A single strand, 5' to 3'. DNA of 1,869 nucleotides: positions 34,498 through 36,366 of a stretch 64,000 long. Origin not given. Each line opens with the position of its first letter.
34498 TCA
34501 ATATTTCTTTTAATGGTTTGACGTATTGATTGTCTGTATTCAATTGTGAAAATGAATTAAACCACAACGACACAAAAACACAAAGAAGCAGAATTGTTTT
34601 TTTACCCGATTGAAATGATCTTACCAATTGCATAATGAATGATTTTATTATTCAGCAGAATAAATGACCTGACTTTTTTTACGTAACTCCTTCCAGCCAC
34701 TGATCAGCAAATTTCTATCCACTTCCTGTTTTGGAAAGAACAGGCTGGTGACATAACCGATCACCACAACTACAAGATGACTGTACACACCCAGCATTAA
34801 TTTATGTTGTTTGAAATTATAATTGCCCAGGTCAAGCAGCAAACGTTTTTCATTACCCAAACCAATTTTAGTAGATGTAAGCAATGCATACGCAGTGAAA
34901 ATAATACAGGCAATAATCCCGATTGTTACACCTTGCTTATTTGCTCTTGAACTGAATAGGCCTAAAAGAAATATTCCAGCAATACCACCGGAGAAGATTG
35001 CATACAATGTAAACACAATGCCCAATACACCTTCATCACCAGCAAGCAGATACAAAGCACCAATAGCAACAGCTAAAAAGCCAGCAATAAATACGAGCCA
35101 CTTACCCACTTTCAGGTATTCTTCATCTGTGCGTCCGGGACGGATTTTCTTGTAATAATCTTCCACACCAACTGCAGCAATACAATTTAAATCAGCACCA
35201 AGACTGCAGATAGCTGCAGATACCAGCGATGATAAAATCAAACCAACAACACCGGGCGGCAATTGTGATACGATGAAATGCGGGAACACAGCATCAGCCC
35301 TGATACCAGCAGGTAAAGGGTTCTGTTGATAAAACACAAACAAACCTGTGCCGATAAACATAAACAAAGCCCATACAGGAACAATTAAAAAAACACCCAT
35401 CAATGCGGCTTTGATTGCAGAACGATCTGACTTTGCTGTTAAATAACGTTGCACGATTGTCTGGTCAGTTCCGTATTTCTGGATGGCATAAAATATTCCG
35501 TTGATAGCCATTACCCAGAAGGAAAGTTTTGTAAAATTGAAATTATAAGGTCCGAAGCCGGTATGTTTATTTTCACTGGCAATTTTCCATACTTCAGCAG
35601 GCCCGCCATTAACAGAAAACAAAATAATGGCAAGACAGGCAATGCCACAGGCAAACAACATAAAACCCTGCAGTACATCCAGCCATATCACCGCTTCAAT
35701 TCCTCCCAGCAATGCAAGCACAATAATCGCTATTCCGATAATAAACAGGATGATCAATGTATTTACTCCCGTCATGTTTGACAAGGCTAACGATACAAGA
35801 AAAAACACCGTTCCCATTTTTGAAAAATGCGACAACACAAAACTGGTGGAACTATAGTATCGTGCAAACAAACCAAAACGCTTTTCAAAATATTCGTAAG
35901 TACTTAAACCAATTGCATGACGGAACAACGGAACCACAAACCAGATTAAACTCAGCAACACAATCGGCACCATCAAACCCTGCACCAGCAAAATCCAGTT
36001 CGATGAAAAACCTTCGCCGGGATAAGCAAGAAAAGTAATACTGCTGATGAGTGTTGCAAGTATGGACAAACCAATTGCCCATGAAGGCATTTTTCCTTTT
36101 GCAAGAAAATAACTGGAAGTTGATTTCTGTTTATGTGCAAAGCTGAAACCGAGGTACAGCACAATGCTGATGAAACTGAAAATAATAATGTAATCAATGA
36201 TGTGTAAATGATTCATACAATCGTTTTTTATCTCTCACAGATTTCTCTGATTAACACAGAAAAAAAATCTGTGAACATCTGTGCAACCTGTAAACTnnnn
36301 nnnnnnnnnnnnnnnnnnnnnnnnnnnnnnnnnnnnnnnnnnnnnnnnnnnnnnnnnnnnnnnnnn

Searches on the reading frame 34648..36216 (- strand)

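Call 5: search_protein_families(library=pfam, proteins=[window:34648-36216:-])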
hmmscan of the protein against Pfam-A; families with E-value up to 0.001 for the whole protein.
window:34648-36216:- (522 aa): 1 family
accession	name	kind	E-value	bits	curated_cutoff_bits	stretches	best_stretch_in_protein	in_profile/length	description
PF00474.23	SSF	-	1.5e-40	139.8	22.8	1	36-435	1-404/406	Sodium:solute symporter family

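Call 6: search_protein_families(library=ncbifam, proteins=[window:34648-36216:-])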
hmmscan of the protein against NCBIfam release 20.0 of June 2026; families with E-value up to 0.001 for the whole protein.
window:34648-36216:- (522 aa): 7 families
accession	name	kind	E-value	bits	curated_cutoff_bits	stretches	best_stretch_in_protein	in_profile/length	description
TIGR00813.1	sss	superfamily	6.1e-69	233.1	184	1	36-436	1-410/411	sodium/solute symporter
NF007790.0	PRK10484.1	equivalog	1.9e-31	109.5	401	1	2-516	2-510/527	solute:sodium symporter family transporter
TIGR02121.1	Na_Pro_sym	equivalog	2.9e-21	75.7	515.5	1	10-442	5-436/488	sodium/proline symporter PutP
TIGR02119.1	panF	equivalog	1.2e-16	60.9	328.05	1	11-451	4-442/471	sodium/pantothenate symporter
TIGR03648.1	Na_symport_lg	subfamily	3.8e-15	55.3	320.75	2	316-497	355-533/547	VC_2705 family sodium/solute symporter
NF058657.1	MncbAcdTpMctC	equivalog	1.3e-07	30.5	670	1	10-491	10-496/527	monocarboxylic acid transporter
NF006903.2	PRK09395.1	subfamily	0.00021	19.8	750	1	10-448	39-482/552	cation/acetate symporter ActP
